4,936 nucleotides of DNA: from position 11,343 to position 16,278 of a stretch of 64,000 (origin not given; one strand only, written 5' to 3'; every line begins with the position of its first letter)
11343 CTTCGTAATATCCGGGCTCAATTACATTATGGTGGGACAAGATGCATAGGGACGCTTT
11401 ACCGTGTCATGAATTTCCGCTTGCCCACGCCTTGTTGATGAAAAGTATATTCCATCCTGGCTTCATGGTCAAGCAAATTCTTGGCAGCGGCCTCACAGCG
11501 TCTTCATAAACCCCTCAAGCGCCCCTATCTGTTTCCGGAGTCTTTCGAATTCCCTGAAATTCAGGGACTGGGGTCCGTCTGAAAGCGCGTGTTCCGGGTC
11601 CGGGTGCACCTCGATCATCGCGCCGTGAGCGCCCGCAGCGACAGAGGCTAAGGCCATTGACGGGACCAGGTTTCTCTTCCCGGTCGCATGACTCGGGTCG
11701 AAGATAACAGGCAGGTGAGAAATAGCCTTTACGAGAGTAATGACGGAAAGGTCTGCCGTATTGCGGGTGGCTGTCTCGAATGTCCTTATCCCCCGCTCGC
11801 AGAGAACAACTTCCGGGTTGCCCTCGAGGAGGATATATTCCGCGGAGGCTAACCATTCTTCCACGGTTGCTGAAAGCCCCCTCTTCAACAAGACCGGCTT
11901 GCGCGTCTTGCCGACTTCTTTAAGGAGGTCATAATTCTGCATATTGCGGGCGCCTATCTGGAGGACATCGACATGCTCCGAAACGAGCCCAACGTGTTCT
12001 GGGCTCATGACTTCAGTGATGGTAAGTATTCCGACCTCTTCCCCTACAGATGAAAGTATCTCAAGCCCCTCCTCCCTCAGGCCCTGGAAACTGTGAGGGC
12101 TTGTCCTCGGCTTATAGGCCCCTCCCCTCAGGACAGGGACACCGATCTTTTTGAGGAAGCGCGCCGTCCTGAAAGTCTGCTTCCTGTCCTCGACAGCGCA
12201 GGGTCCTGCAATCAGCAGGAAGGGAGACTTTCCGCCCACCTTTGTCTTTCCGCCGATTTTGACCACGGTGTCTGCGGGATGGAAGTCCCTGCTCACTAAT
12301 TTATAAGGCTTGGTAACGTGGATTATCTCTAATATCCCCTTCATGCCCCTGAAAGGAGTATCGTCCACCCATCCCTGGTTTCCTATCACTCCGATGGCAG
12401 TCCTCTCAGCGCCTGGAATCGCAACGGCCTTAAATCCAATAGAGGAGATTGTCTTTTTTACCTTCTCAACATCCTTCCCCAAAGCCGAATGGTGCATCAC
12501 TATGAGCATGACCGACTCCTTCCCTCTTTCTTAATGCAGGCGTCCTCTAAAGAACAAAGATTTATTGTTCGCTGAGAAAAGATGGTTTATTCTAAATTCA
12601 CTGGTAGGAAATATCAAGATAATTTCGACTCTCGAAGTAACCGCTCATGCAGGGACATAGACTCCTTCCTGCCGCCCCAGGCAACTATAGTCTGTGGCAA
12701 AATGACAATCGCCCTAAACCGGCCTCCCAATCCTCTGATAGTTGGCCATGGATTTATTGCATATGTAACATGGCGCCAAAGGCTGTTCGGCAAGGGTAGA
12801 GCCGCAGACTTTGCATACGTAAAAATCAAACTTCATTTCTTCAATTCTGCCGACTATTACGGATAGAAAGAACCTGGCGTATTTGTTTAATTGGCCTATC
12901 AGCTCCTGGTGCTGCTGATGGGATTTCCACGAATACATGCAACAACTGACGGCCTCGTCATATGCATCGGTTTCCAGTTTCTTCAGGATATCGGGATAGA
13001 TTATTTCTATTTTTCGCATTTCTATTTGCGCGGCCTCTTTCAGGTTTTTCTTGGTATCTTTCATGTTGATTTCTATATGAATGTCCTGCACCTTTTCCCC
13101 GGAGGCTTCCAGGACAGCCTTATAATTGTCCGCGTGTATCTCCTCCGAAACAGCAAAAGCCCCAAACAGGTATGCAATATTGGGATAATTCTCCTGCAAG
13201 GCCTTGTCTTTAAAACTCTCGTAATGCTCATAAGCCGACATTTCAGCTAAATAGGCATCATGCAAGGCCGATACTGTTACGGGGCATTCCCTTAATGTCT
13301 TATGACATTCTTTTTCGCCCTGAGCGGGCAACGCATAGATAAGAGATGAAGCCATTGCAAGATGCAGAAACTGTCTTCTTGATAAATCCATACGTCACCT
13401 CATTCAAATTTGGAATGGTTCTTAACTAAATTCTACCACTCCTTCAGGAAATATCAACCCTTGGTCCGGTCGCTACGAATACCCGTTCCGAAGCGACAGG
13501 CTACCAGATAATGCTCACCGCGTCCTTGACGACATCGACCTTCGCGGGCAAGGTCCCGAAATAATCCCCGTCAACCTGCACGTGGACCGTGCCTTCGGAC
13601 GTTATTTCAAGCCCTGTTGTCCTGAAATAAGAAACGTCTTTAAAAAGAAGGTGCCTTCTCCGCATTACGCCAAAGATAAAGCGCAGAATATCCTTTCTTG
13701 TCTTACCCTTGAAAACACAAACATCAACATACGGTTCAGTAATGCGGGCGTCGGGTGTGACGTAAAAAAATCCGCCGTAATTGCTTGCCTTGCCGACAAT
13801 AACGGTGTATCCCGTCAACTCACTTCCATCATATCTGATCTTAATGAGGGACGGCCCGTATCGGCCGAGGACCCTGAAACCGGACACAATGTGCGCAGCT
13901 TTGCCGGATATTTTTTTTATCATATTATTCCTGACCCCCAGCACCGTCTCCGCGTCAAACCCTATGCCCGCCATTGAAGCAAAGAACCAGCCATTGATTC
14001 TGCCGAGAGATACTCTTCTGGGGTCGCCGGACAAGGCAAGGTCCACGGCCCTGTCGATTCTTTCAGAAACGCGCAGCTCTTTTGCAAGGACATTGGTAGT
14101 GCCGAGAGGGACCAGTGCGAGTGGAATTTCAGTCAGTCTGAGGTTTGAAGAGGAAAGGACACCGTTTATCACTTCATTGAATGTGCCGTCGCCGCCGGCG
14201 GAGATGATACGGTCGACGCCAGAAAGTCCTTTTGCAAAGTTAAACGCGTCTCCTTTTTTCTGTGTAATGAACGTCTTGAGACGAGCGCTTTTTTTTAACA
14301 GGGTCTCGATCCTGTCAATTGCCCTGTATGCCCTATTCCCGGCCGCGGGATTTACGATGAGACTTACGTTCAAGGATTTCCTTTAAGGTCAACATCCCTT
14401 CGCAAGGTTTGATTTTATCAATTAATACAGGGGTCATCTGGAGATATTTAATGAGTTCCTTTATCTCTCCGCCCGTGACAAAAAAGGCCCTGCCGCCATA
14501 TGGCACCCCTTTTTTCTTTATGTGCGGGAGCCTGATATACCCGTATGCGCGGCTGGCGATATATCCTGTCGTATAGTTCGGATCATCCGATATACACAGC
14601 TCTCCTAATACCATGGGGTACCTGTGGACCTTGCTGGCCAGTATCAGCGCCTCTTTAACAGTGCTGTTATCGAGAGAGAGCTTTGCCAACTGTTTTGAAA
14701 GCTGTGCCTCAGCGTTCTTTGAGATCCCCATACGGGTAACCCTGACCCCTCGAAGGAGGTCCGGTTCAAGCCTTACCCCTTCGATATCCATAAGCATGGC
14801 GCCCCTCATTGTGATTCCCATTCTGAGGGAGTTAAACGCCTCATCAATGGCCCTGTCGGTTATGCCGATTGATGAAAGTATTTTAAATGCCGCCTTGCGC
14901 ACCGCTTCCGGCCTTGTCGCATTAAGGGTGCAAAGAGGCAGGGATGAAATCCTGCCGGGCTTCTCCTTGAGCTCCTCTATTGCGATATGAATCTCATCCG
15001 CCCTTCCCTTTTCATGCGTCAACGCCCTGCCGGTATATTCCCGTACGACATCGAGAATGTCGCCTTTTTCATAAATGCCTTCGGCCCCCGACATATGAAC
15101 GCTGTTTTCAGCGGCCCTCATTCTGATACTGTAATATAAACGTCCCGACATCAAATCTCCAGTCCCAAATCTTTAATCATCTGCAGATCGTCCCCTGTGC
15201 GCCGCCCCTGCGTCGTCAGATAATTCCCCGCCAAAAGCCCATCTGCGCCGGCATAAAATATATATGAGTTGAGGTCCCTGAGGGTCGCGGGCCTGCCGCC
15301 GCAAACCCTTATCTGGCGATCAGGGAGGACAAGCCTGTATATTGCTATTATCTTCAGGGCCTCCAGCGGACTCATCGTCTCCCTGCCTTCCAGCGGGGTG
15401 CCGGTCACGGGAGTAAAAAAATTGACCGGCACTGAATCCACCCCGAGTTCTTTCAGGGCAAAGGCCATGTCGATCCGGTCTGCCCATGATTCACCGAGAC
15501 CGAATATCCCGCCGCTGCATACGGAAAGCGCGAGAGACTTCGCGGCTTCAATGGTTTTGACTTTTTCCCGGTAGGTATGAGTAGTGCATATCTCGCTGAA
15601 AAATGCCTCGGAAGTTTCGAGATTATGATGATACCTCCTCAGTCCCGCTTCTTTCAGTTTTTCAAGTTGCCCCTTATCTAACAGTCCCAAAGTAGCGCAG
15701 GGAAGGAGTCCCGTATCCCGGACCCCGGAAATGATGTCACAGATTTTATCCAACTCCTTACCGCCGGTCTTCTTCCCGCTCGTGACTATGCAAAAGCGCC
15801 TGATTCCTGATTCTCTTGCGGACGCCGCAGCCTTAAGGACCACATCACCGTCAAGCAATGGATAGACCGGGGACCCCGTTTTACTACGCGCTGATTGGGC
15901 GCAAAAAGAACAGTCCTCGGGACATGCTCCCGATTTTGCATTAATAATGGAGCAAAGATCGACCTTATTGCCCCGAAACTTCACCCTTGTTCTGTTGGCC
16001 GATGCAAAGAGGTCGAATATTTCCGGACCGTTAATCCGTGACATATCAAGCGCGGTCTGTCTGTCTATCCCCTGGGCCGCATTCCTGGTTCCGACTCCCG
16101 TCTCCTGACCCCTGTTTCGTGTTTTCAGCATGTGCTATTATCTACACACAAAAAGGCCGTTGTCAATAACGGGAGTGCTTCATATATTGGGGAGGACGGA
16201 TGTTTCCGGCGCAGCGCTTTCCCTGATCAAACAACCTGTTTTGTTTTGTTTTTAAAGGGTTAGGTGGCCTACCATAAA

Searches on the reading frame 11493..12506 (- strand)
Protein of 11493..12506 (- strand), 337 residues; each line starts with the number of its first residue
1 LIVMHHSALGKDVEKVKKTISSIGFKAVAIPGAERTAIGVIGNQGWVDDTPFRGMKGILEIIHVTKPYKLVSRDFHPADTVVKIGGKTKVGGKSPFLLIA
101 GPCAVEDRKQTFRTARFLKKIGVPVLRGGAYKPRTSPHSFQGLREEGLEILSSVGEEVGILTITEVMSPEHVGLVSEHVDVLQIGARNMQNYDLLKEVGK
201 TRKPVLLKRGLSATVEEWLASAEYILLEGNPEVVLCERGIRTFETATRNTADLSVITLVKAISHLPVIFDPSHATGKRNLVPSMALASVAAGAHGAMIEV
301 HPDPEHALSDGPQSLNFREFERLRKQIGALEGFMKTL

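Call 23: search_protein_families(library=pfam, proteins=[window:11493-12506:-])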
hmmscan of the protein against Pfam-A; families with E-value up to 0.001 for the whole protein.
window:11493-12506:- (337 aa): 3 families
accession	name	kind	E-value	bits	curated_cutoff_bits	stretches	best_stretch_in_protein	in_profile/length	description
PF00793.26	DAHP_synth_1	-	1.3e-82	277.2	25.5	1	81-327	3-261/270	DAHP synthetase I family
PF18152.6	DAHP_snth_FXD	-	1.9e-11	44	27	1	2-66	3-67/67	DAHP synthase ferredoxin-like domain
PF03102.20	NeuB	-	4.4e-10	39.9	22.1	1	143-332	53-234/241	NeuB family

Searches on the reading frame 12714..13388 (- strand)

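Call 23: search_protein_families(library=pfam, proteins=[window:12714-13388:-])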
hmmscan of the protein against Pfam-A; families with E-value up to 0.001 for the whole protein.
window:12714-13388:- (224 aa): 1 family
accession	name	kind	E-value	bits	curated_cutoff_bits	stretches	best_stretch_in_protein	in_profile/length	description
PF02915.23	Rubrerythrin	-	1.6e-12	48.4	22.8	1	42-163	3-132/137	Rubrerythrin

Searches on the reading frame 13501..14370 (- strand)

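Call 23: search_protein_families(library=pfam, proteins=[window:13501-14370:-])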
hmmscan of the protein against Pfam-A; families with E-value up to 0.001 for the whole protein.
window:13501-14370:- (289 aa): 2 families
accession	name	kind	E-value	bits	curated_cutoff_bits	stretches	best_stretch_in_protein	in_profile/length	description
PF00781.29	DAGK_cat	-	6e-25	87.7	23.6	1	2-125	2-125/125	Diacylglycerol kinase catalytic domain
PF19279.4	YegS_C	-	9.8e-18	64.8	27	1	136-288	5-157/158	YegS C-terminal NAD kinase beta sandwich-like domain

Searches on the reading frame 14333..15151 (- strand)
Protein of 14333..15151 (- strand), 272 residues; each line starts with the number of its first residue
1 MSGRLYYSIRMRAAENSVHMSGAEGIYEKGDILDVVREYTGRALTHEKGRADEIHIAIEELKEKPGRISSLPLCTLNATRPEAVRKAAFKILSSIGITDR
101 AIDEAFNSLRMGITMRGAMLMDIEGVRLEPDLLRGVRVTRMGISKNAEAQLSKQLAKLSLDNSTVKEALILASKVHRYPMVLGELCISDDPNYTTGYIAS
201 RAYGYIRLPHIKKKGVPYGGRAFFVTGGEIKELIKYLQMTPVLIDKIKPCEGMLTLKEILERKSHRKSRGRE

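Call 23: search_protein_families(library=pfam, proteins=[window:14333-15151:-])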
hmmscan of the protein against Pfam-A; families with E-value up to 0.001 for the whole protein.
window:14333-15151:- (272 aa): 1 family
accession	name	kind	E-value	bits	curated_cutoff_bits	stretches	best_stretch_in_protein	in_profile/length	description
PF03744.18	BioW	-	4.5e-74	249.4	25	1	7-244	1-239/239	6-carboxyhexanoate--CoA ligase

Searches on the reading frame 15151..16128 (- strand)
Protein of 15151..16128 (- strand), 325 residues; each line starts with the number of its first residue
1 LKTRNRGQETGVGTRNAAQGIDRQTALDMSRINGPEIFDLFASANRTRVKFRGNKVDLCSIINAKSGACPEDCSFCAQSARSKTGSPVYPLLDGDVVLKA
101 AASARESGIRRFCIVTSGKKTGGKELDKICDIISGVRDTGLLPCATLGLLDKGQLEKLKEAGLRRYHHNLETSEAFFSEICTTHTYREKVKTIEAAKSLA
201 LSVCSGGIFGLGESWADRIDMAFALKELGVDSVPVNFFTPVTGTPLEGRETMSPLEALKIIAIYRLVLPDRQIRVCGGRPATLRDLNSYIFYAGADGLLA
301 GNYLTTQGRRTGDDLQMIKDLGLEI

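Call 23: search_protein_families(library=pfam, proteins=[window:15151-16128:-])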
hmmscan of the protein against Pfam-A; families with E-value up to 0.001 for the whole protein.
window:15151-16128:- (325 aa): 2 families
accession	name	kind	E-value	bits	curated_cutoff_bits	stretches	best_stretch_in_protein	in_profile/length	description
PF06968.18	BATS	-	1.5e-25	89.6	22.2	1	234-324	1-88/88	Biotin and Thiamin Synthesis associated domain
PF04055.27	Radical_SAM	-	2.3e-23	83.6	29.5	1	67-222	5-163/166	Radical SAM superfamily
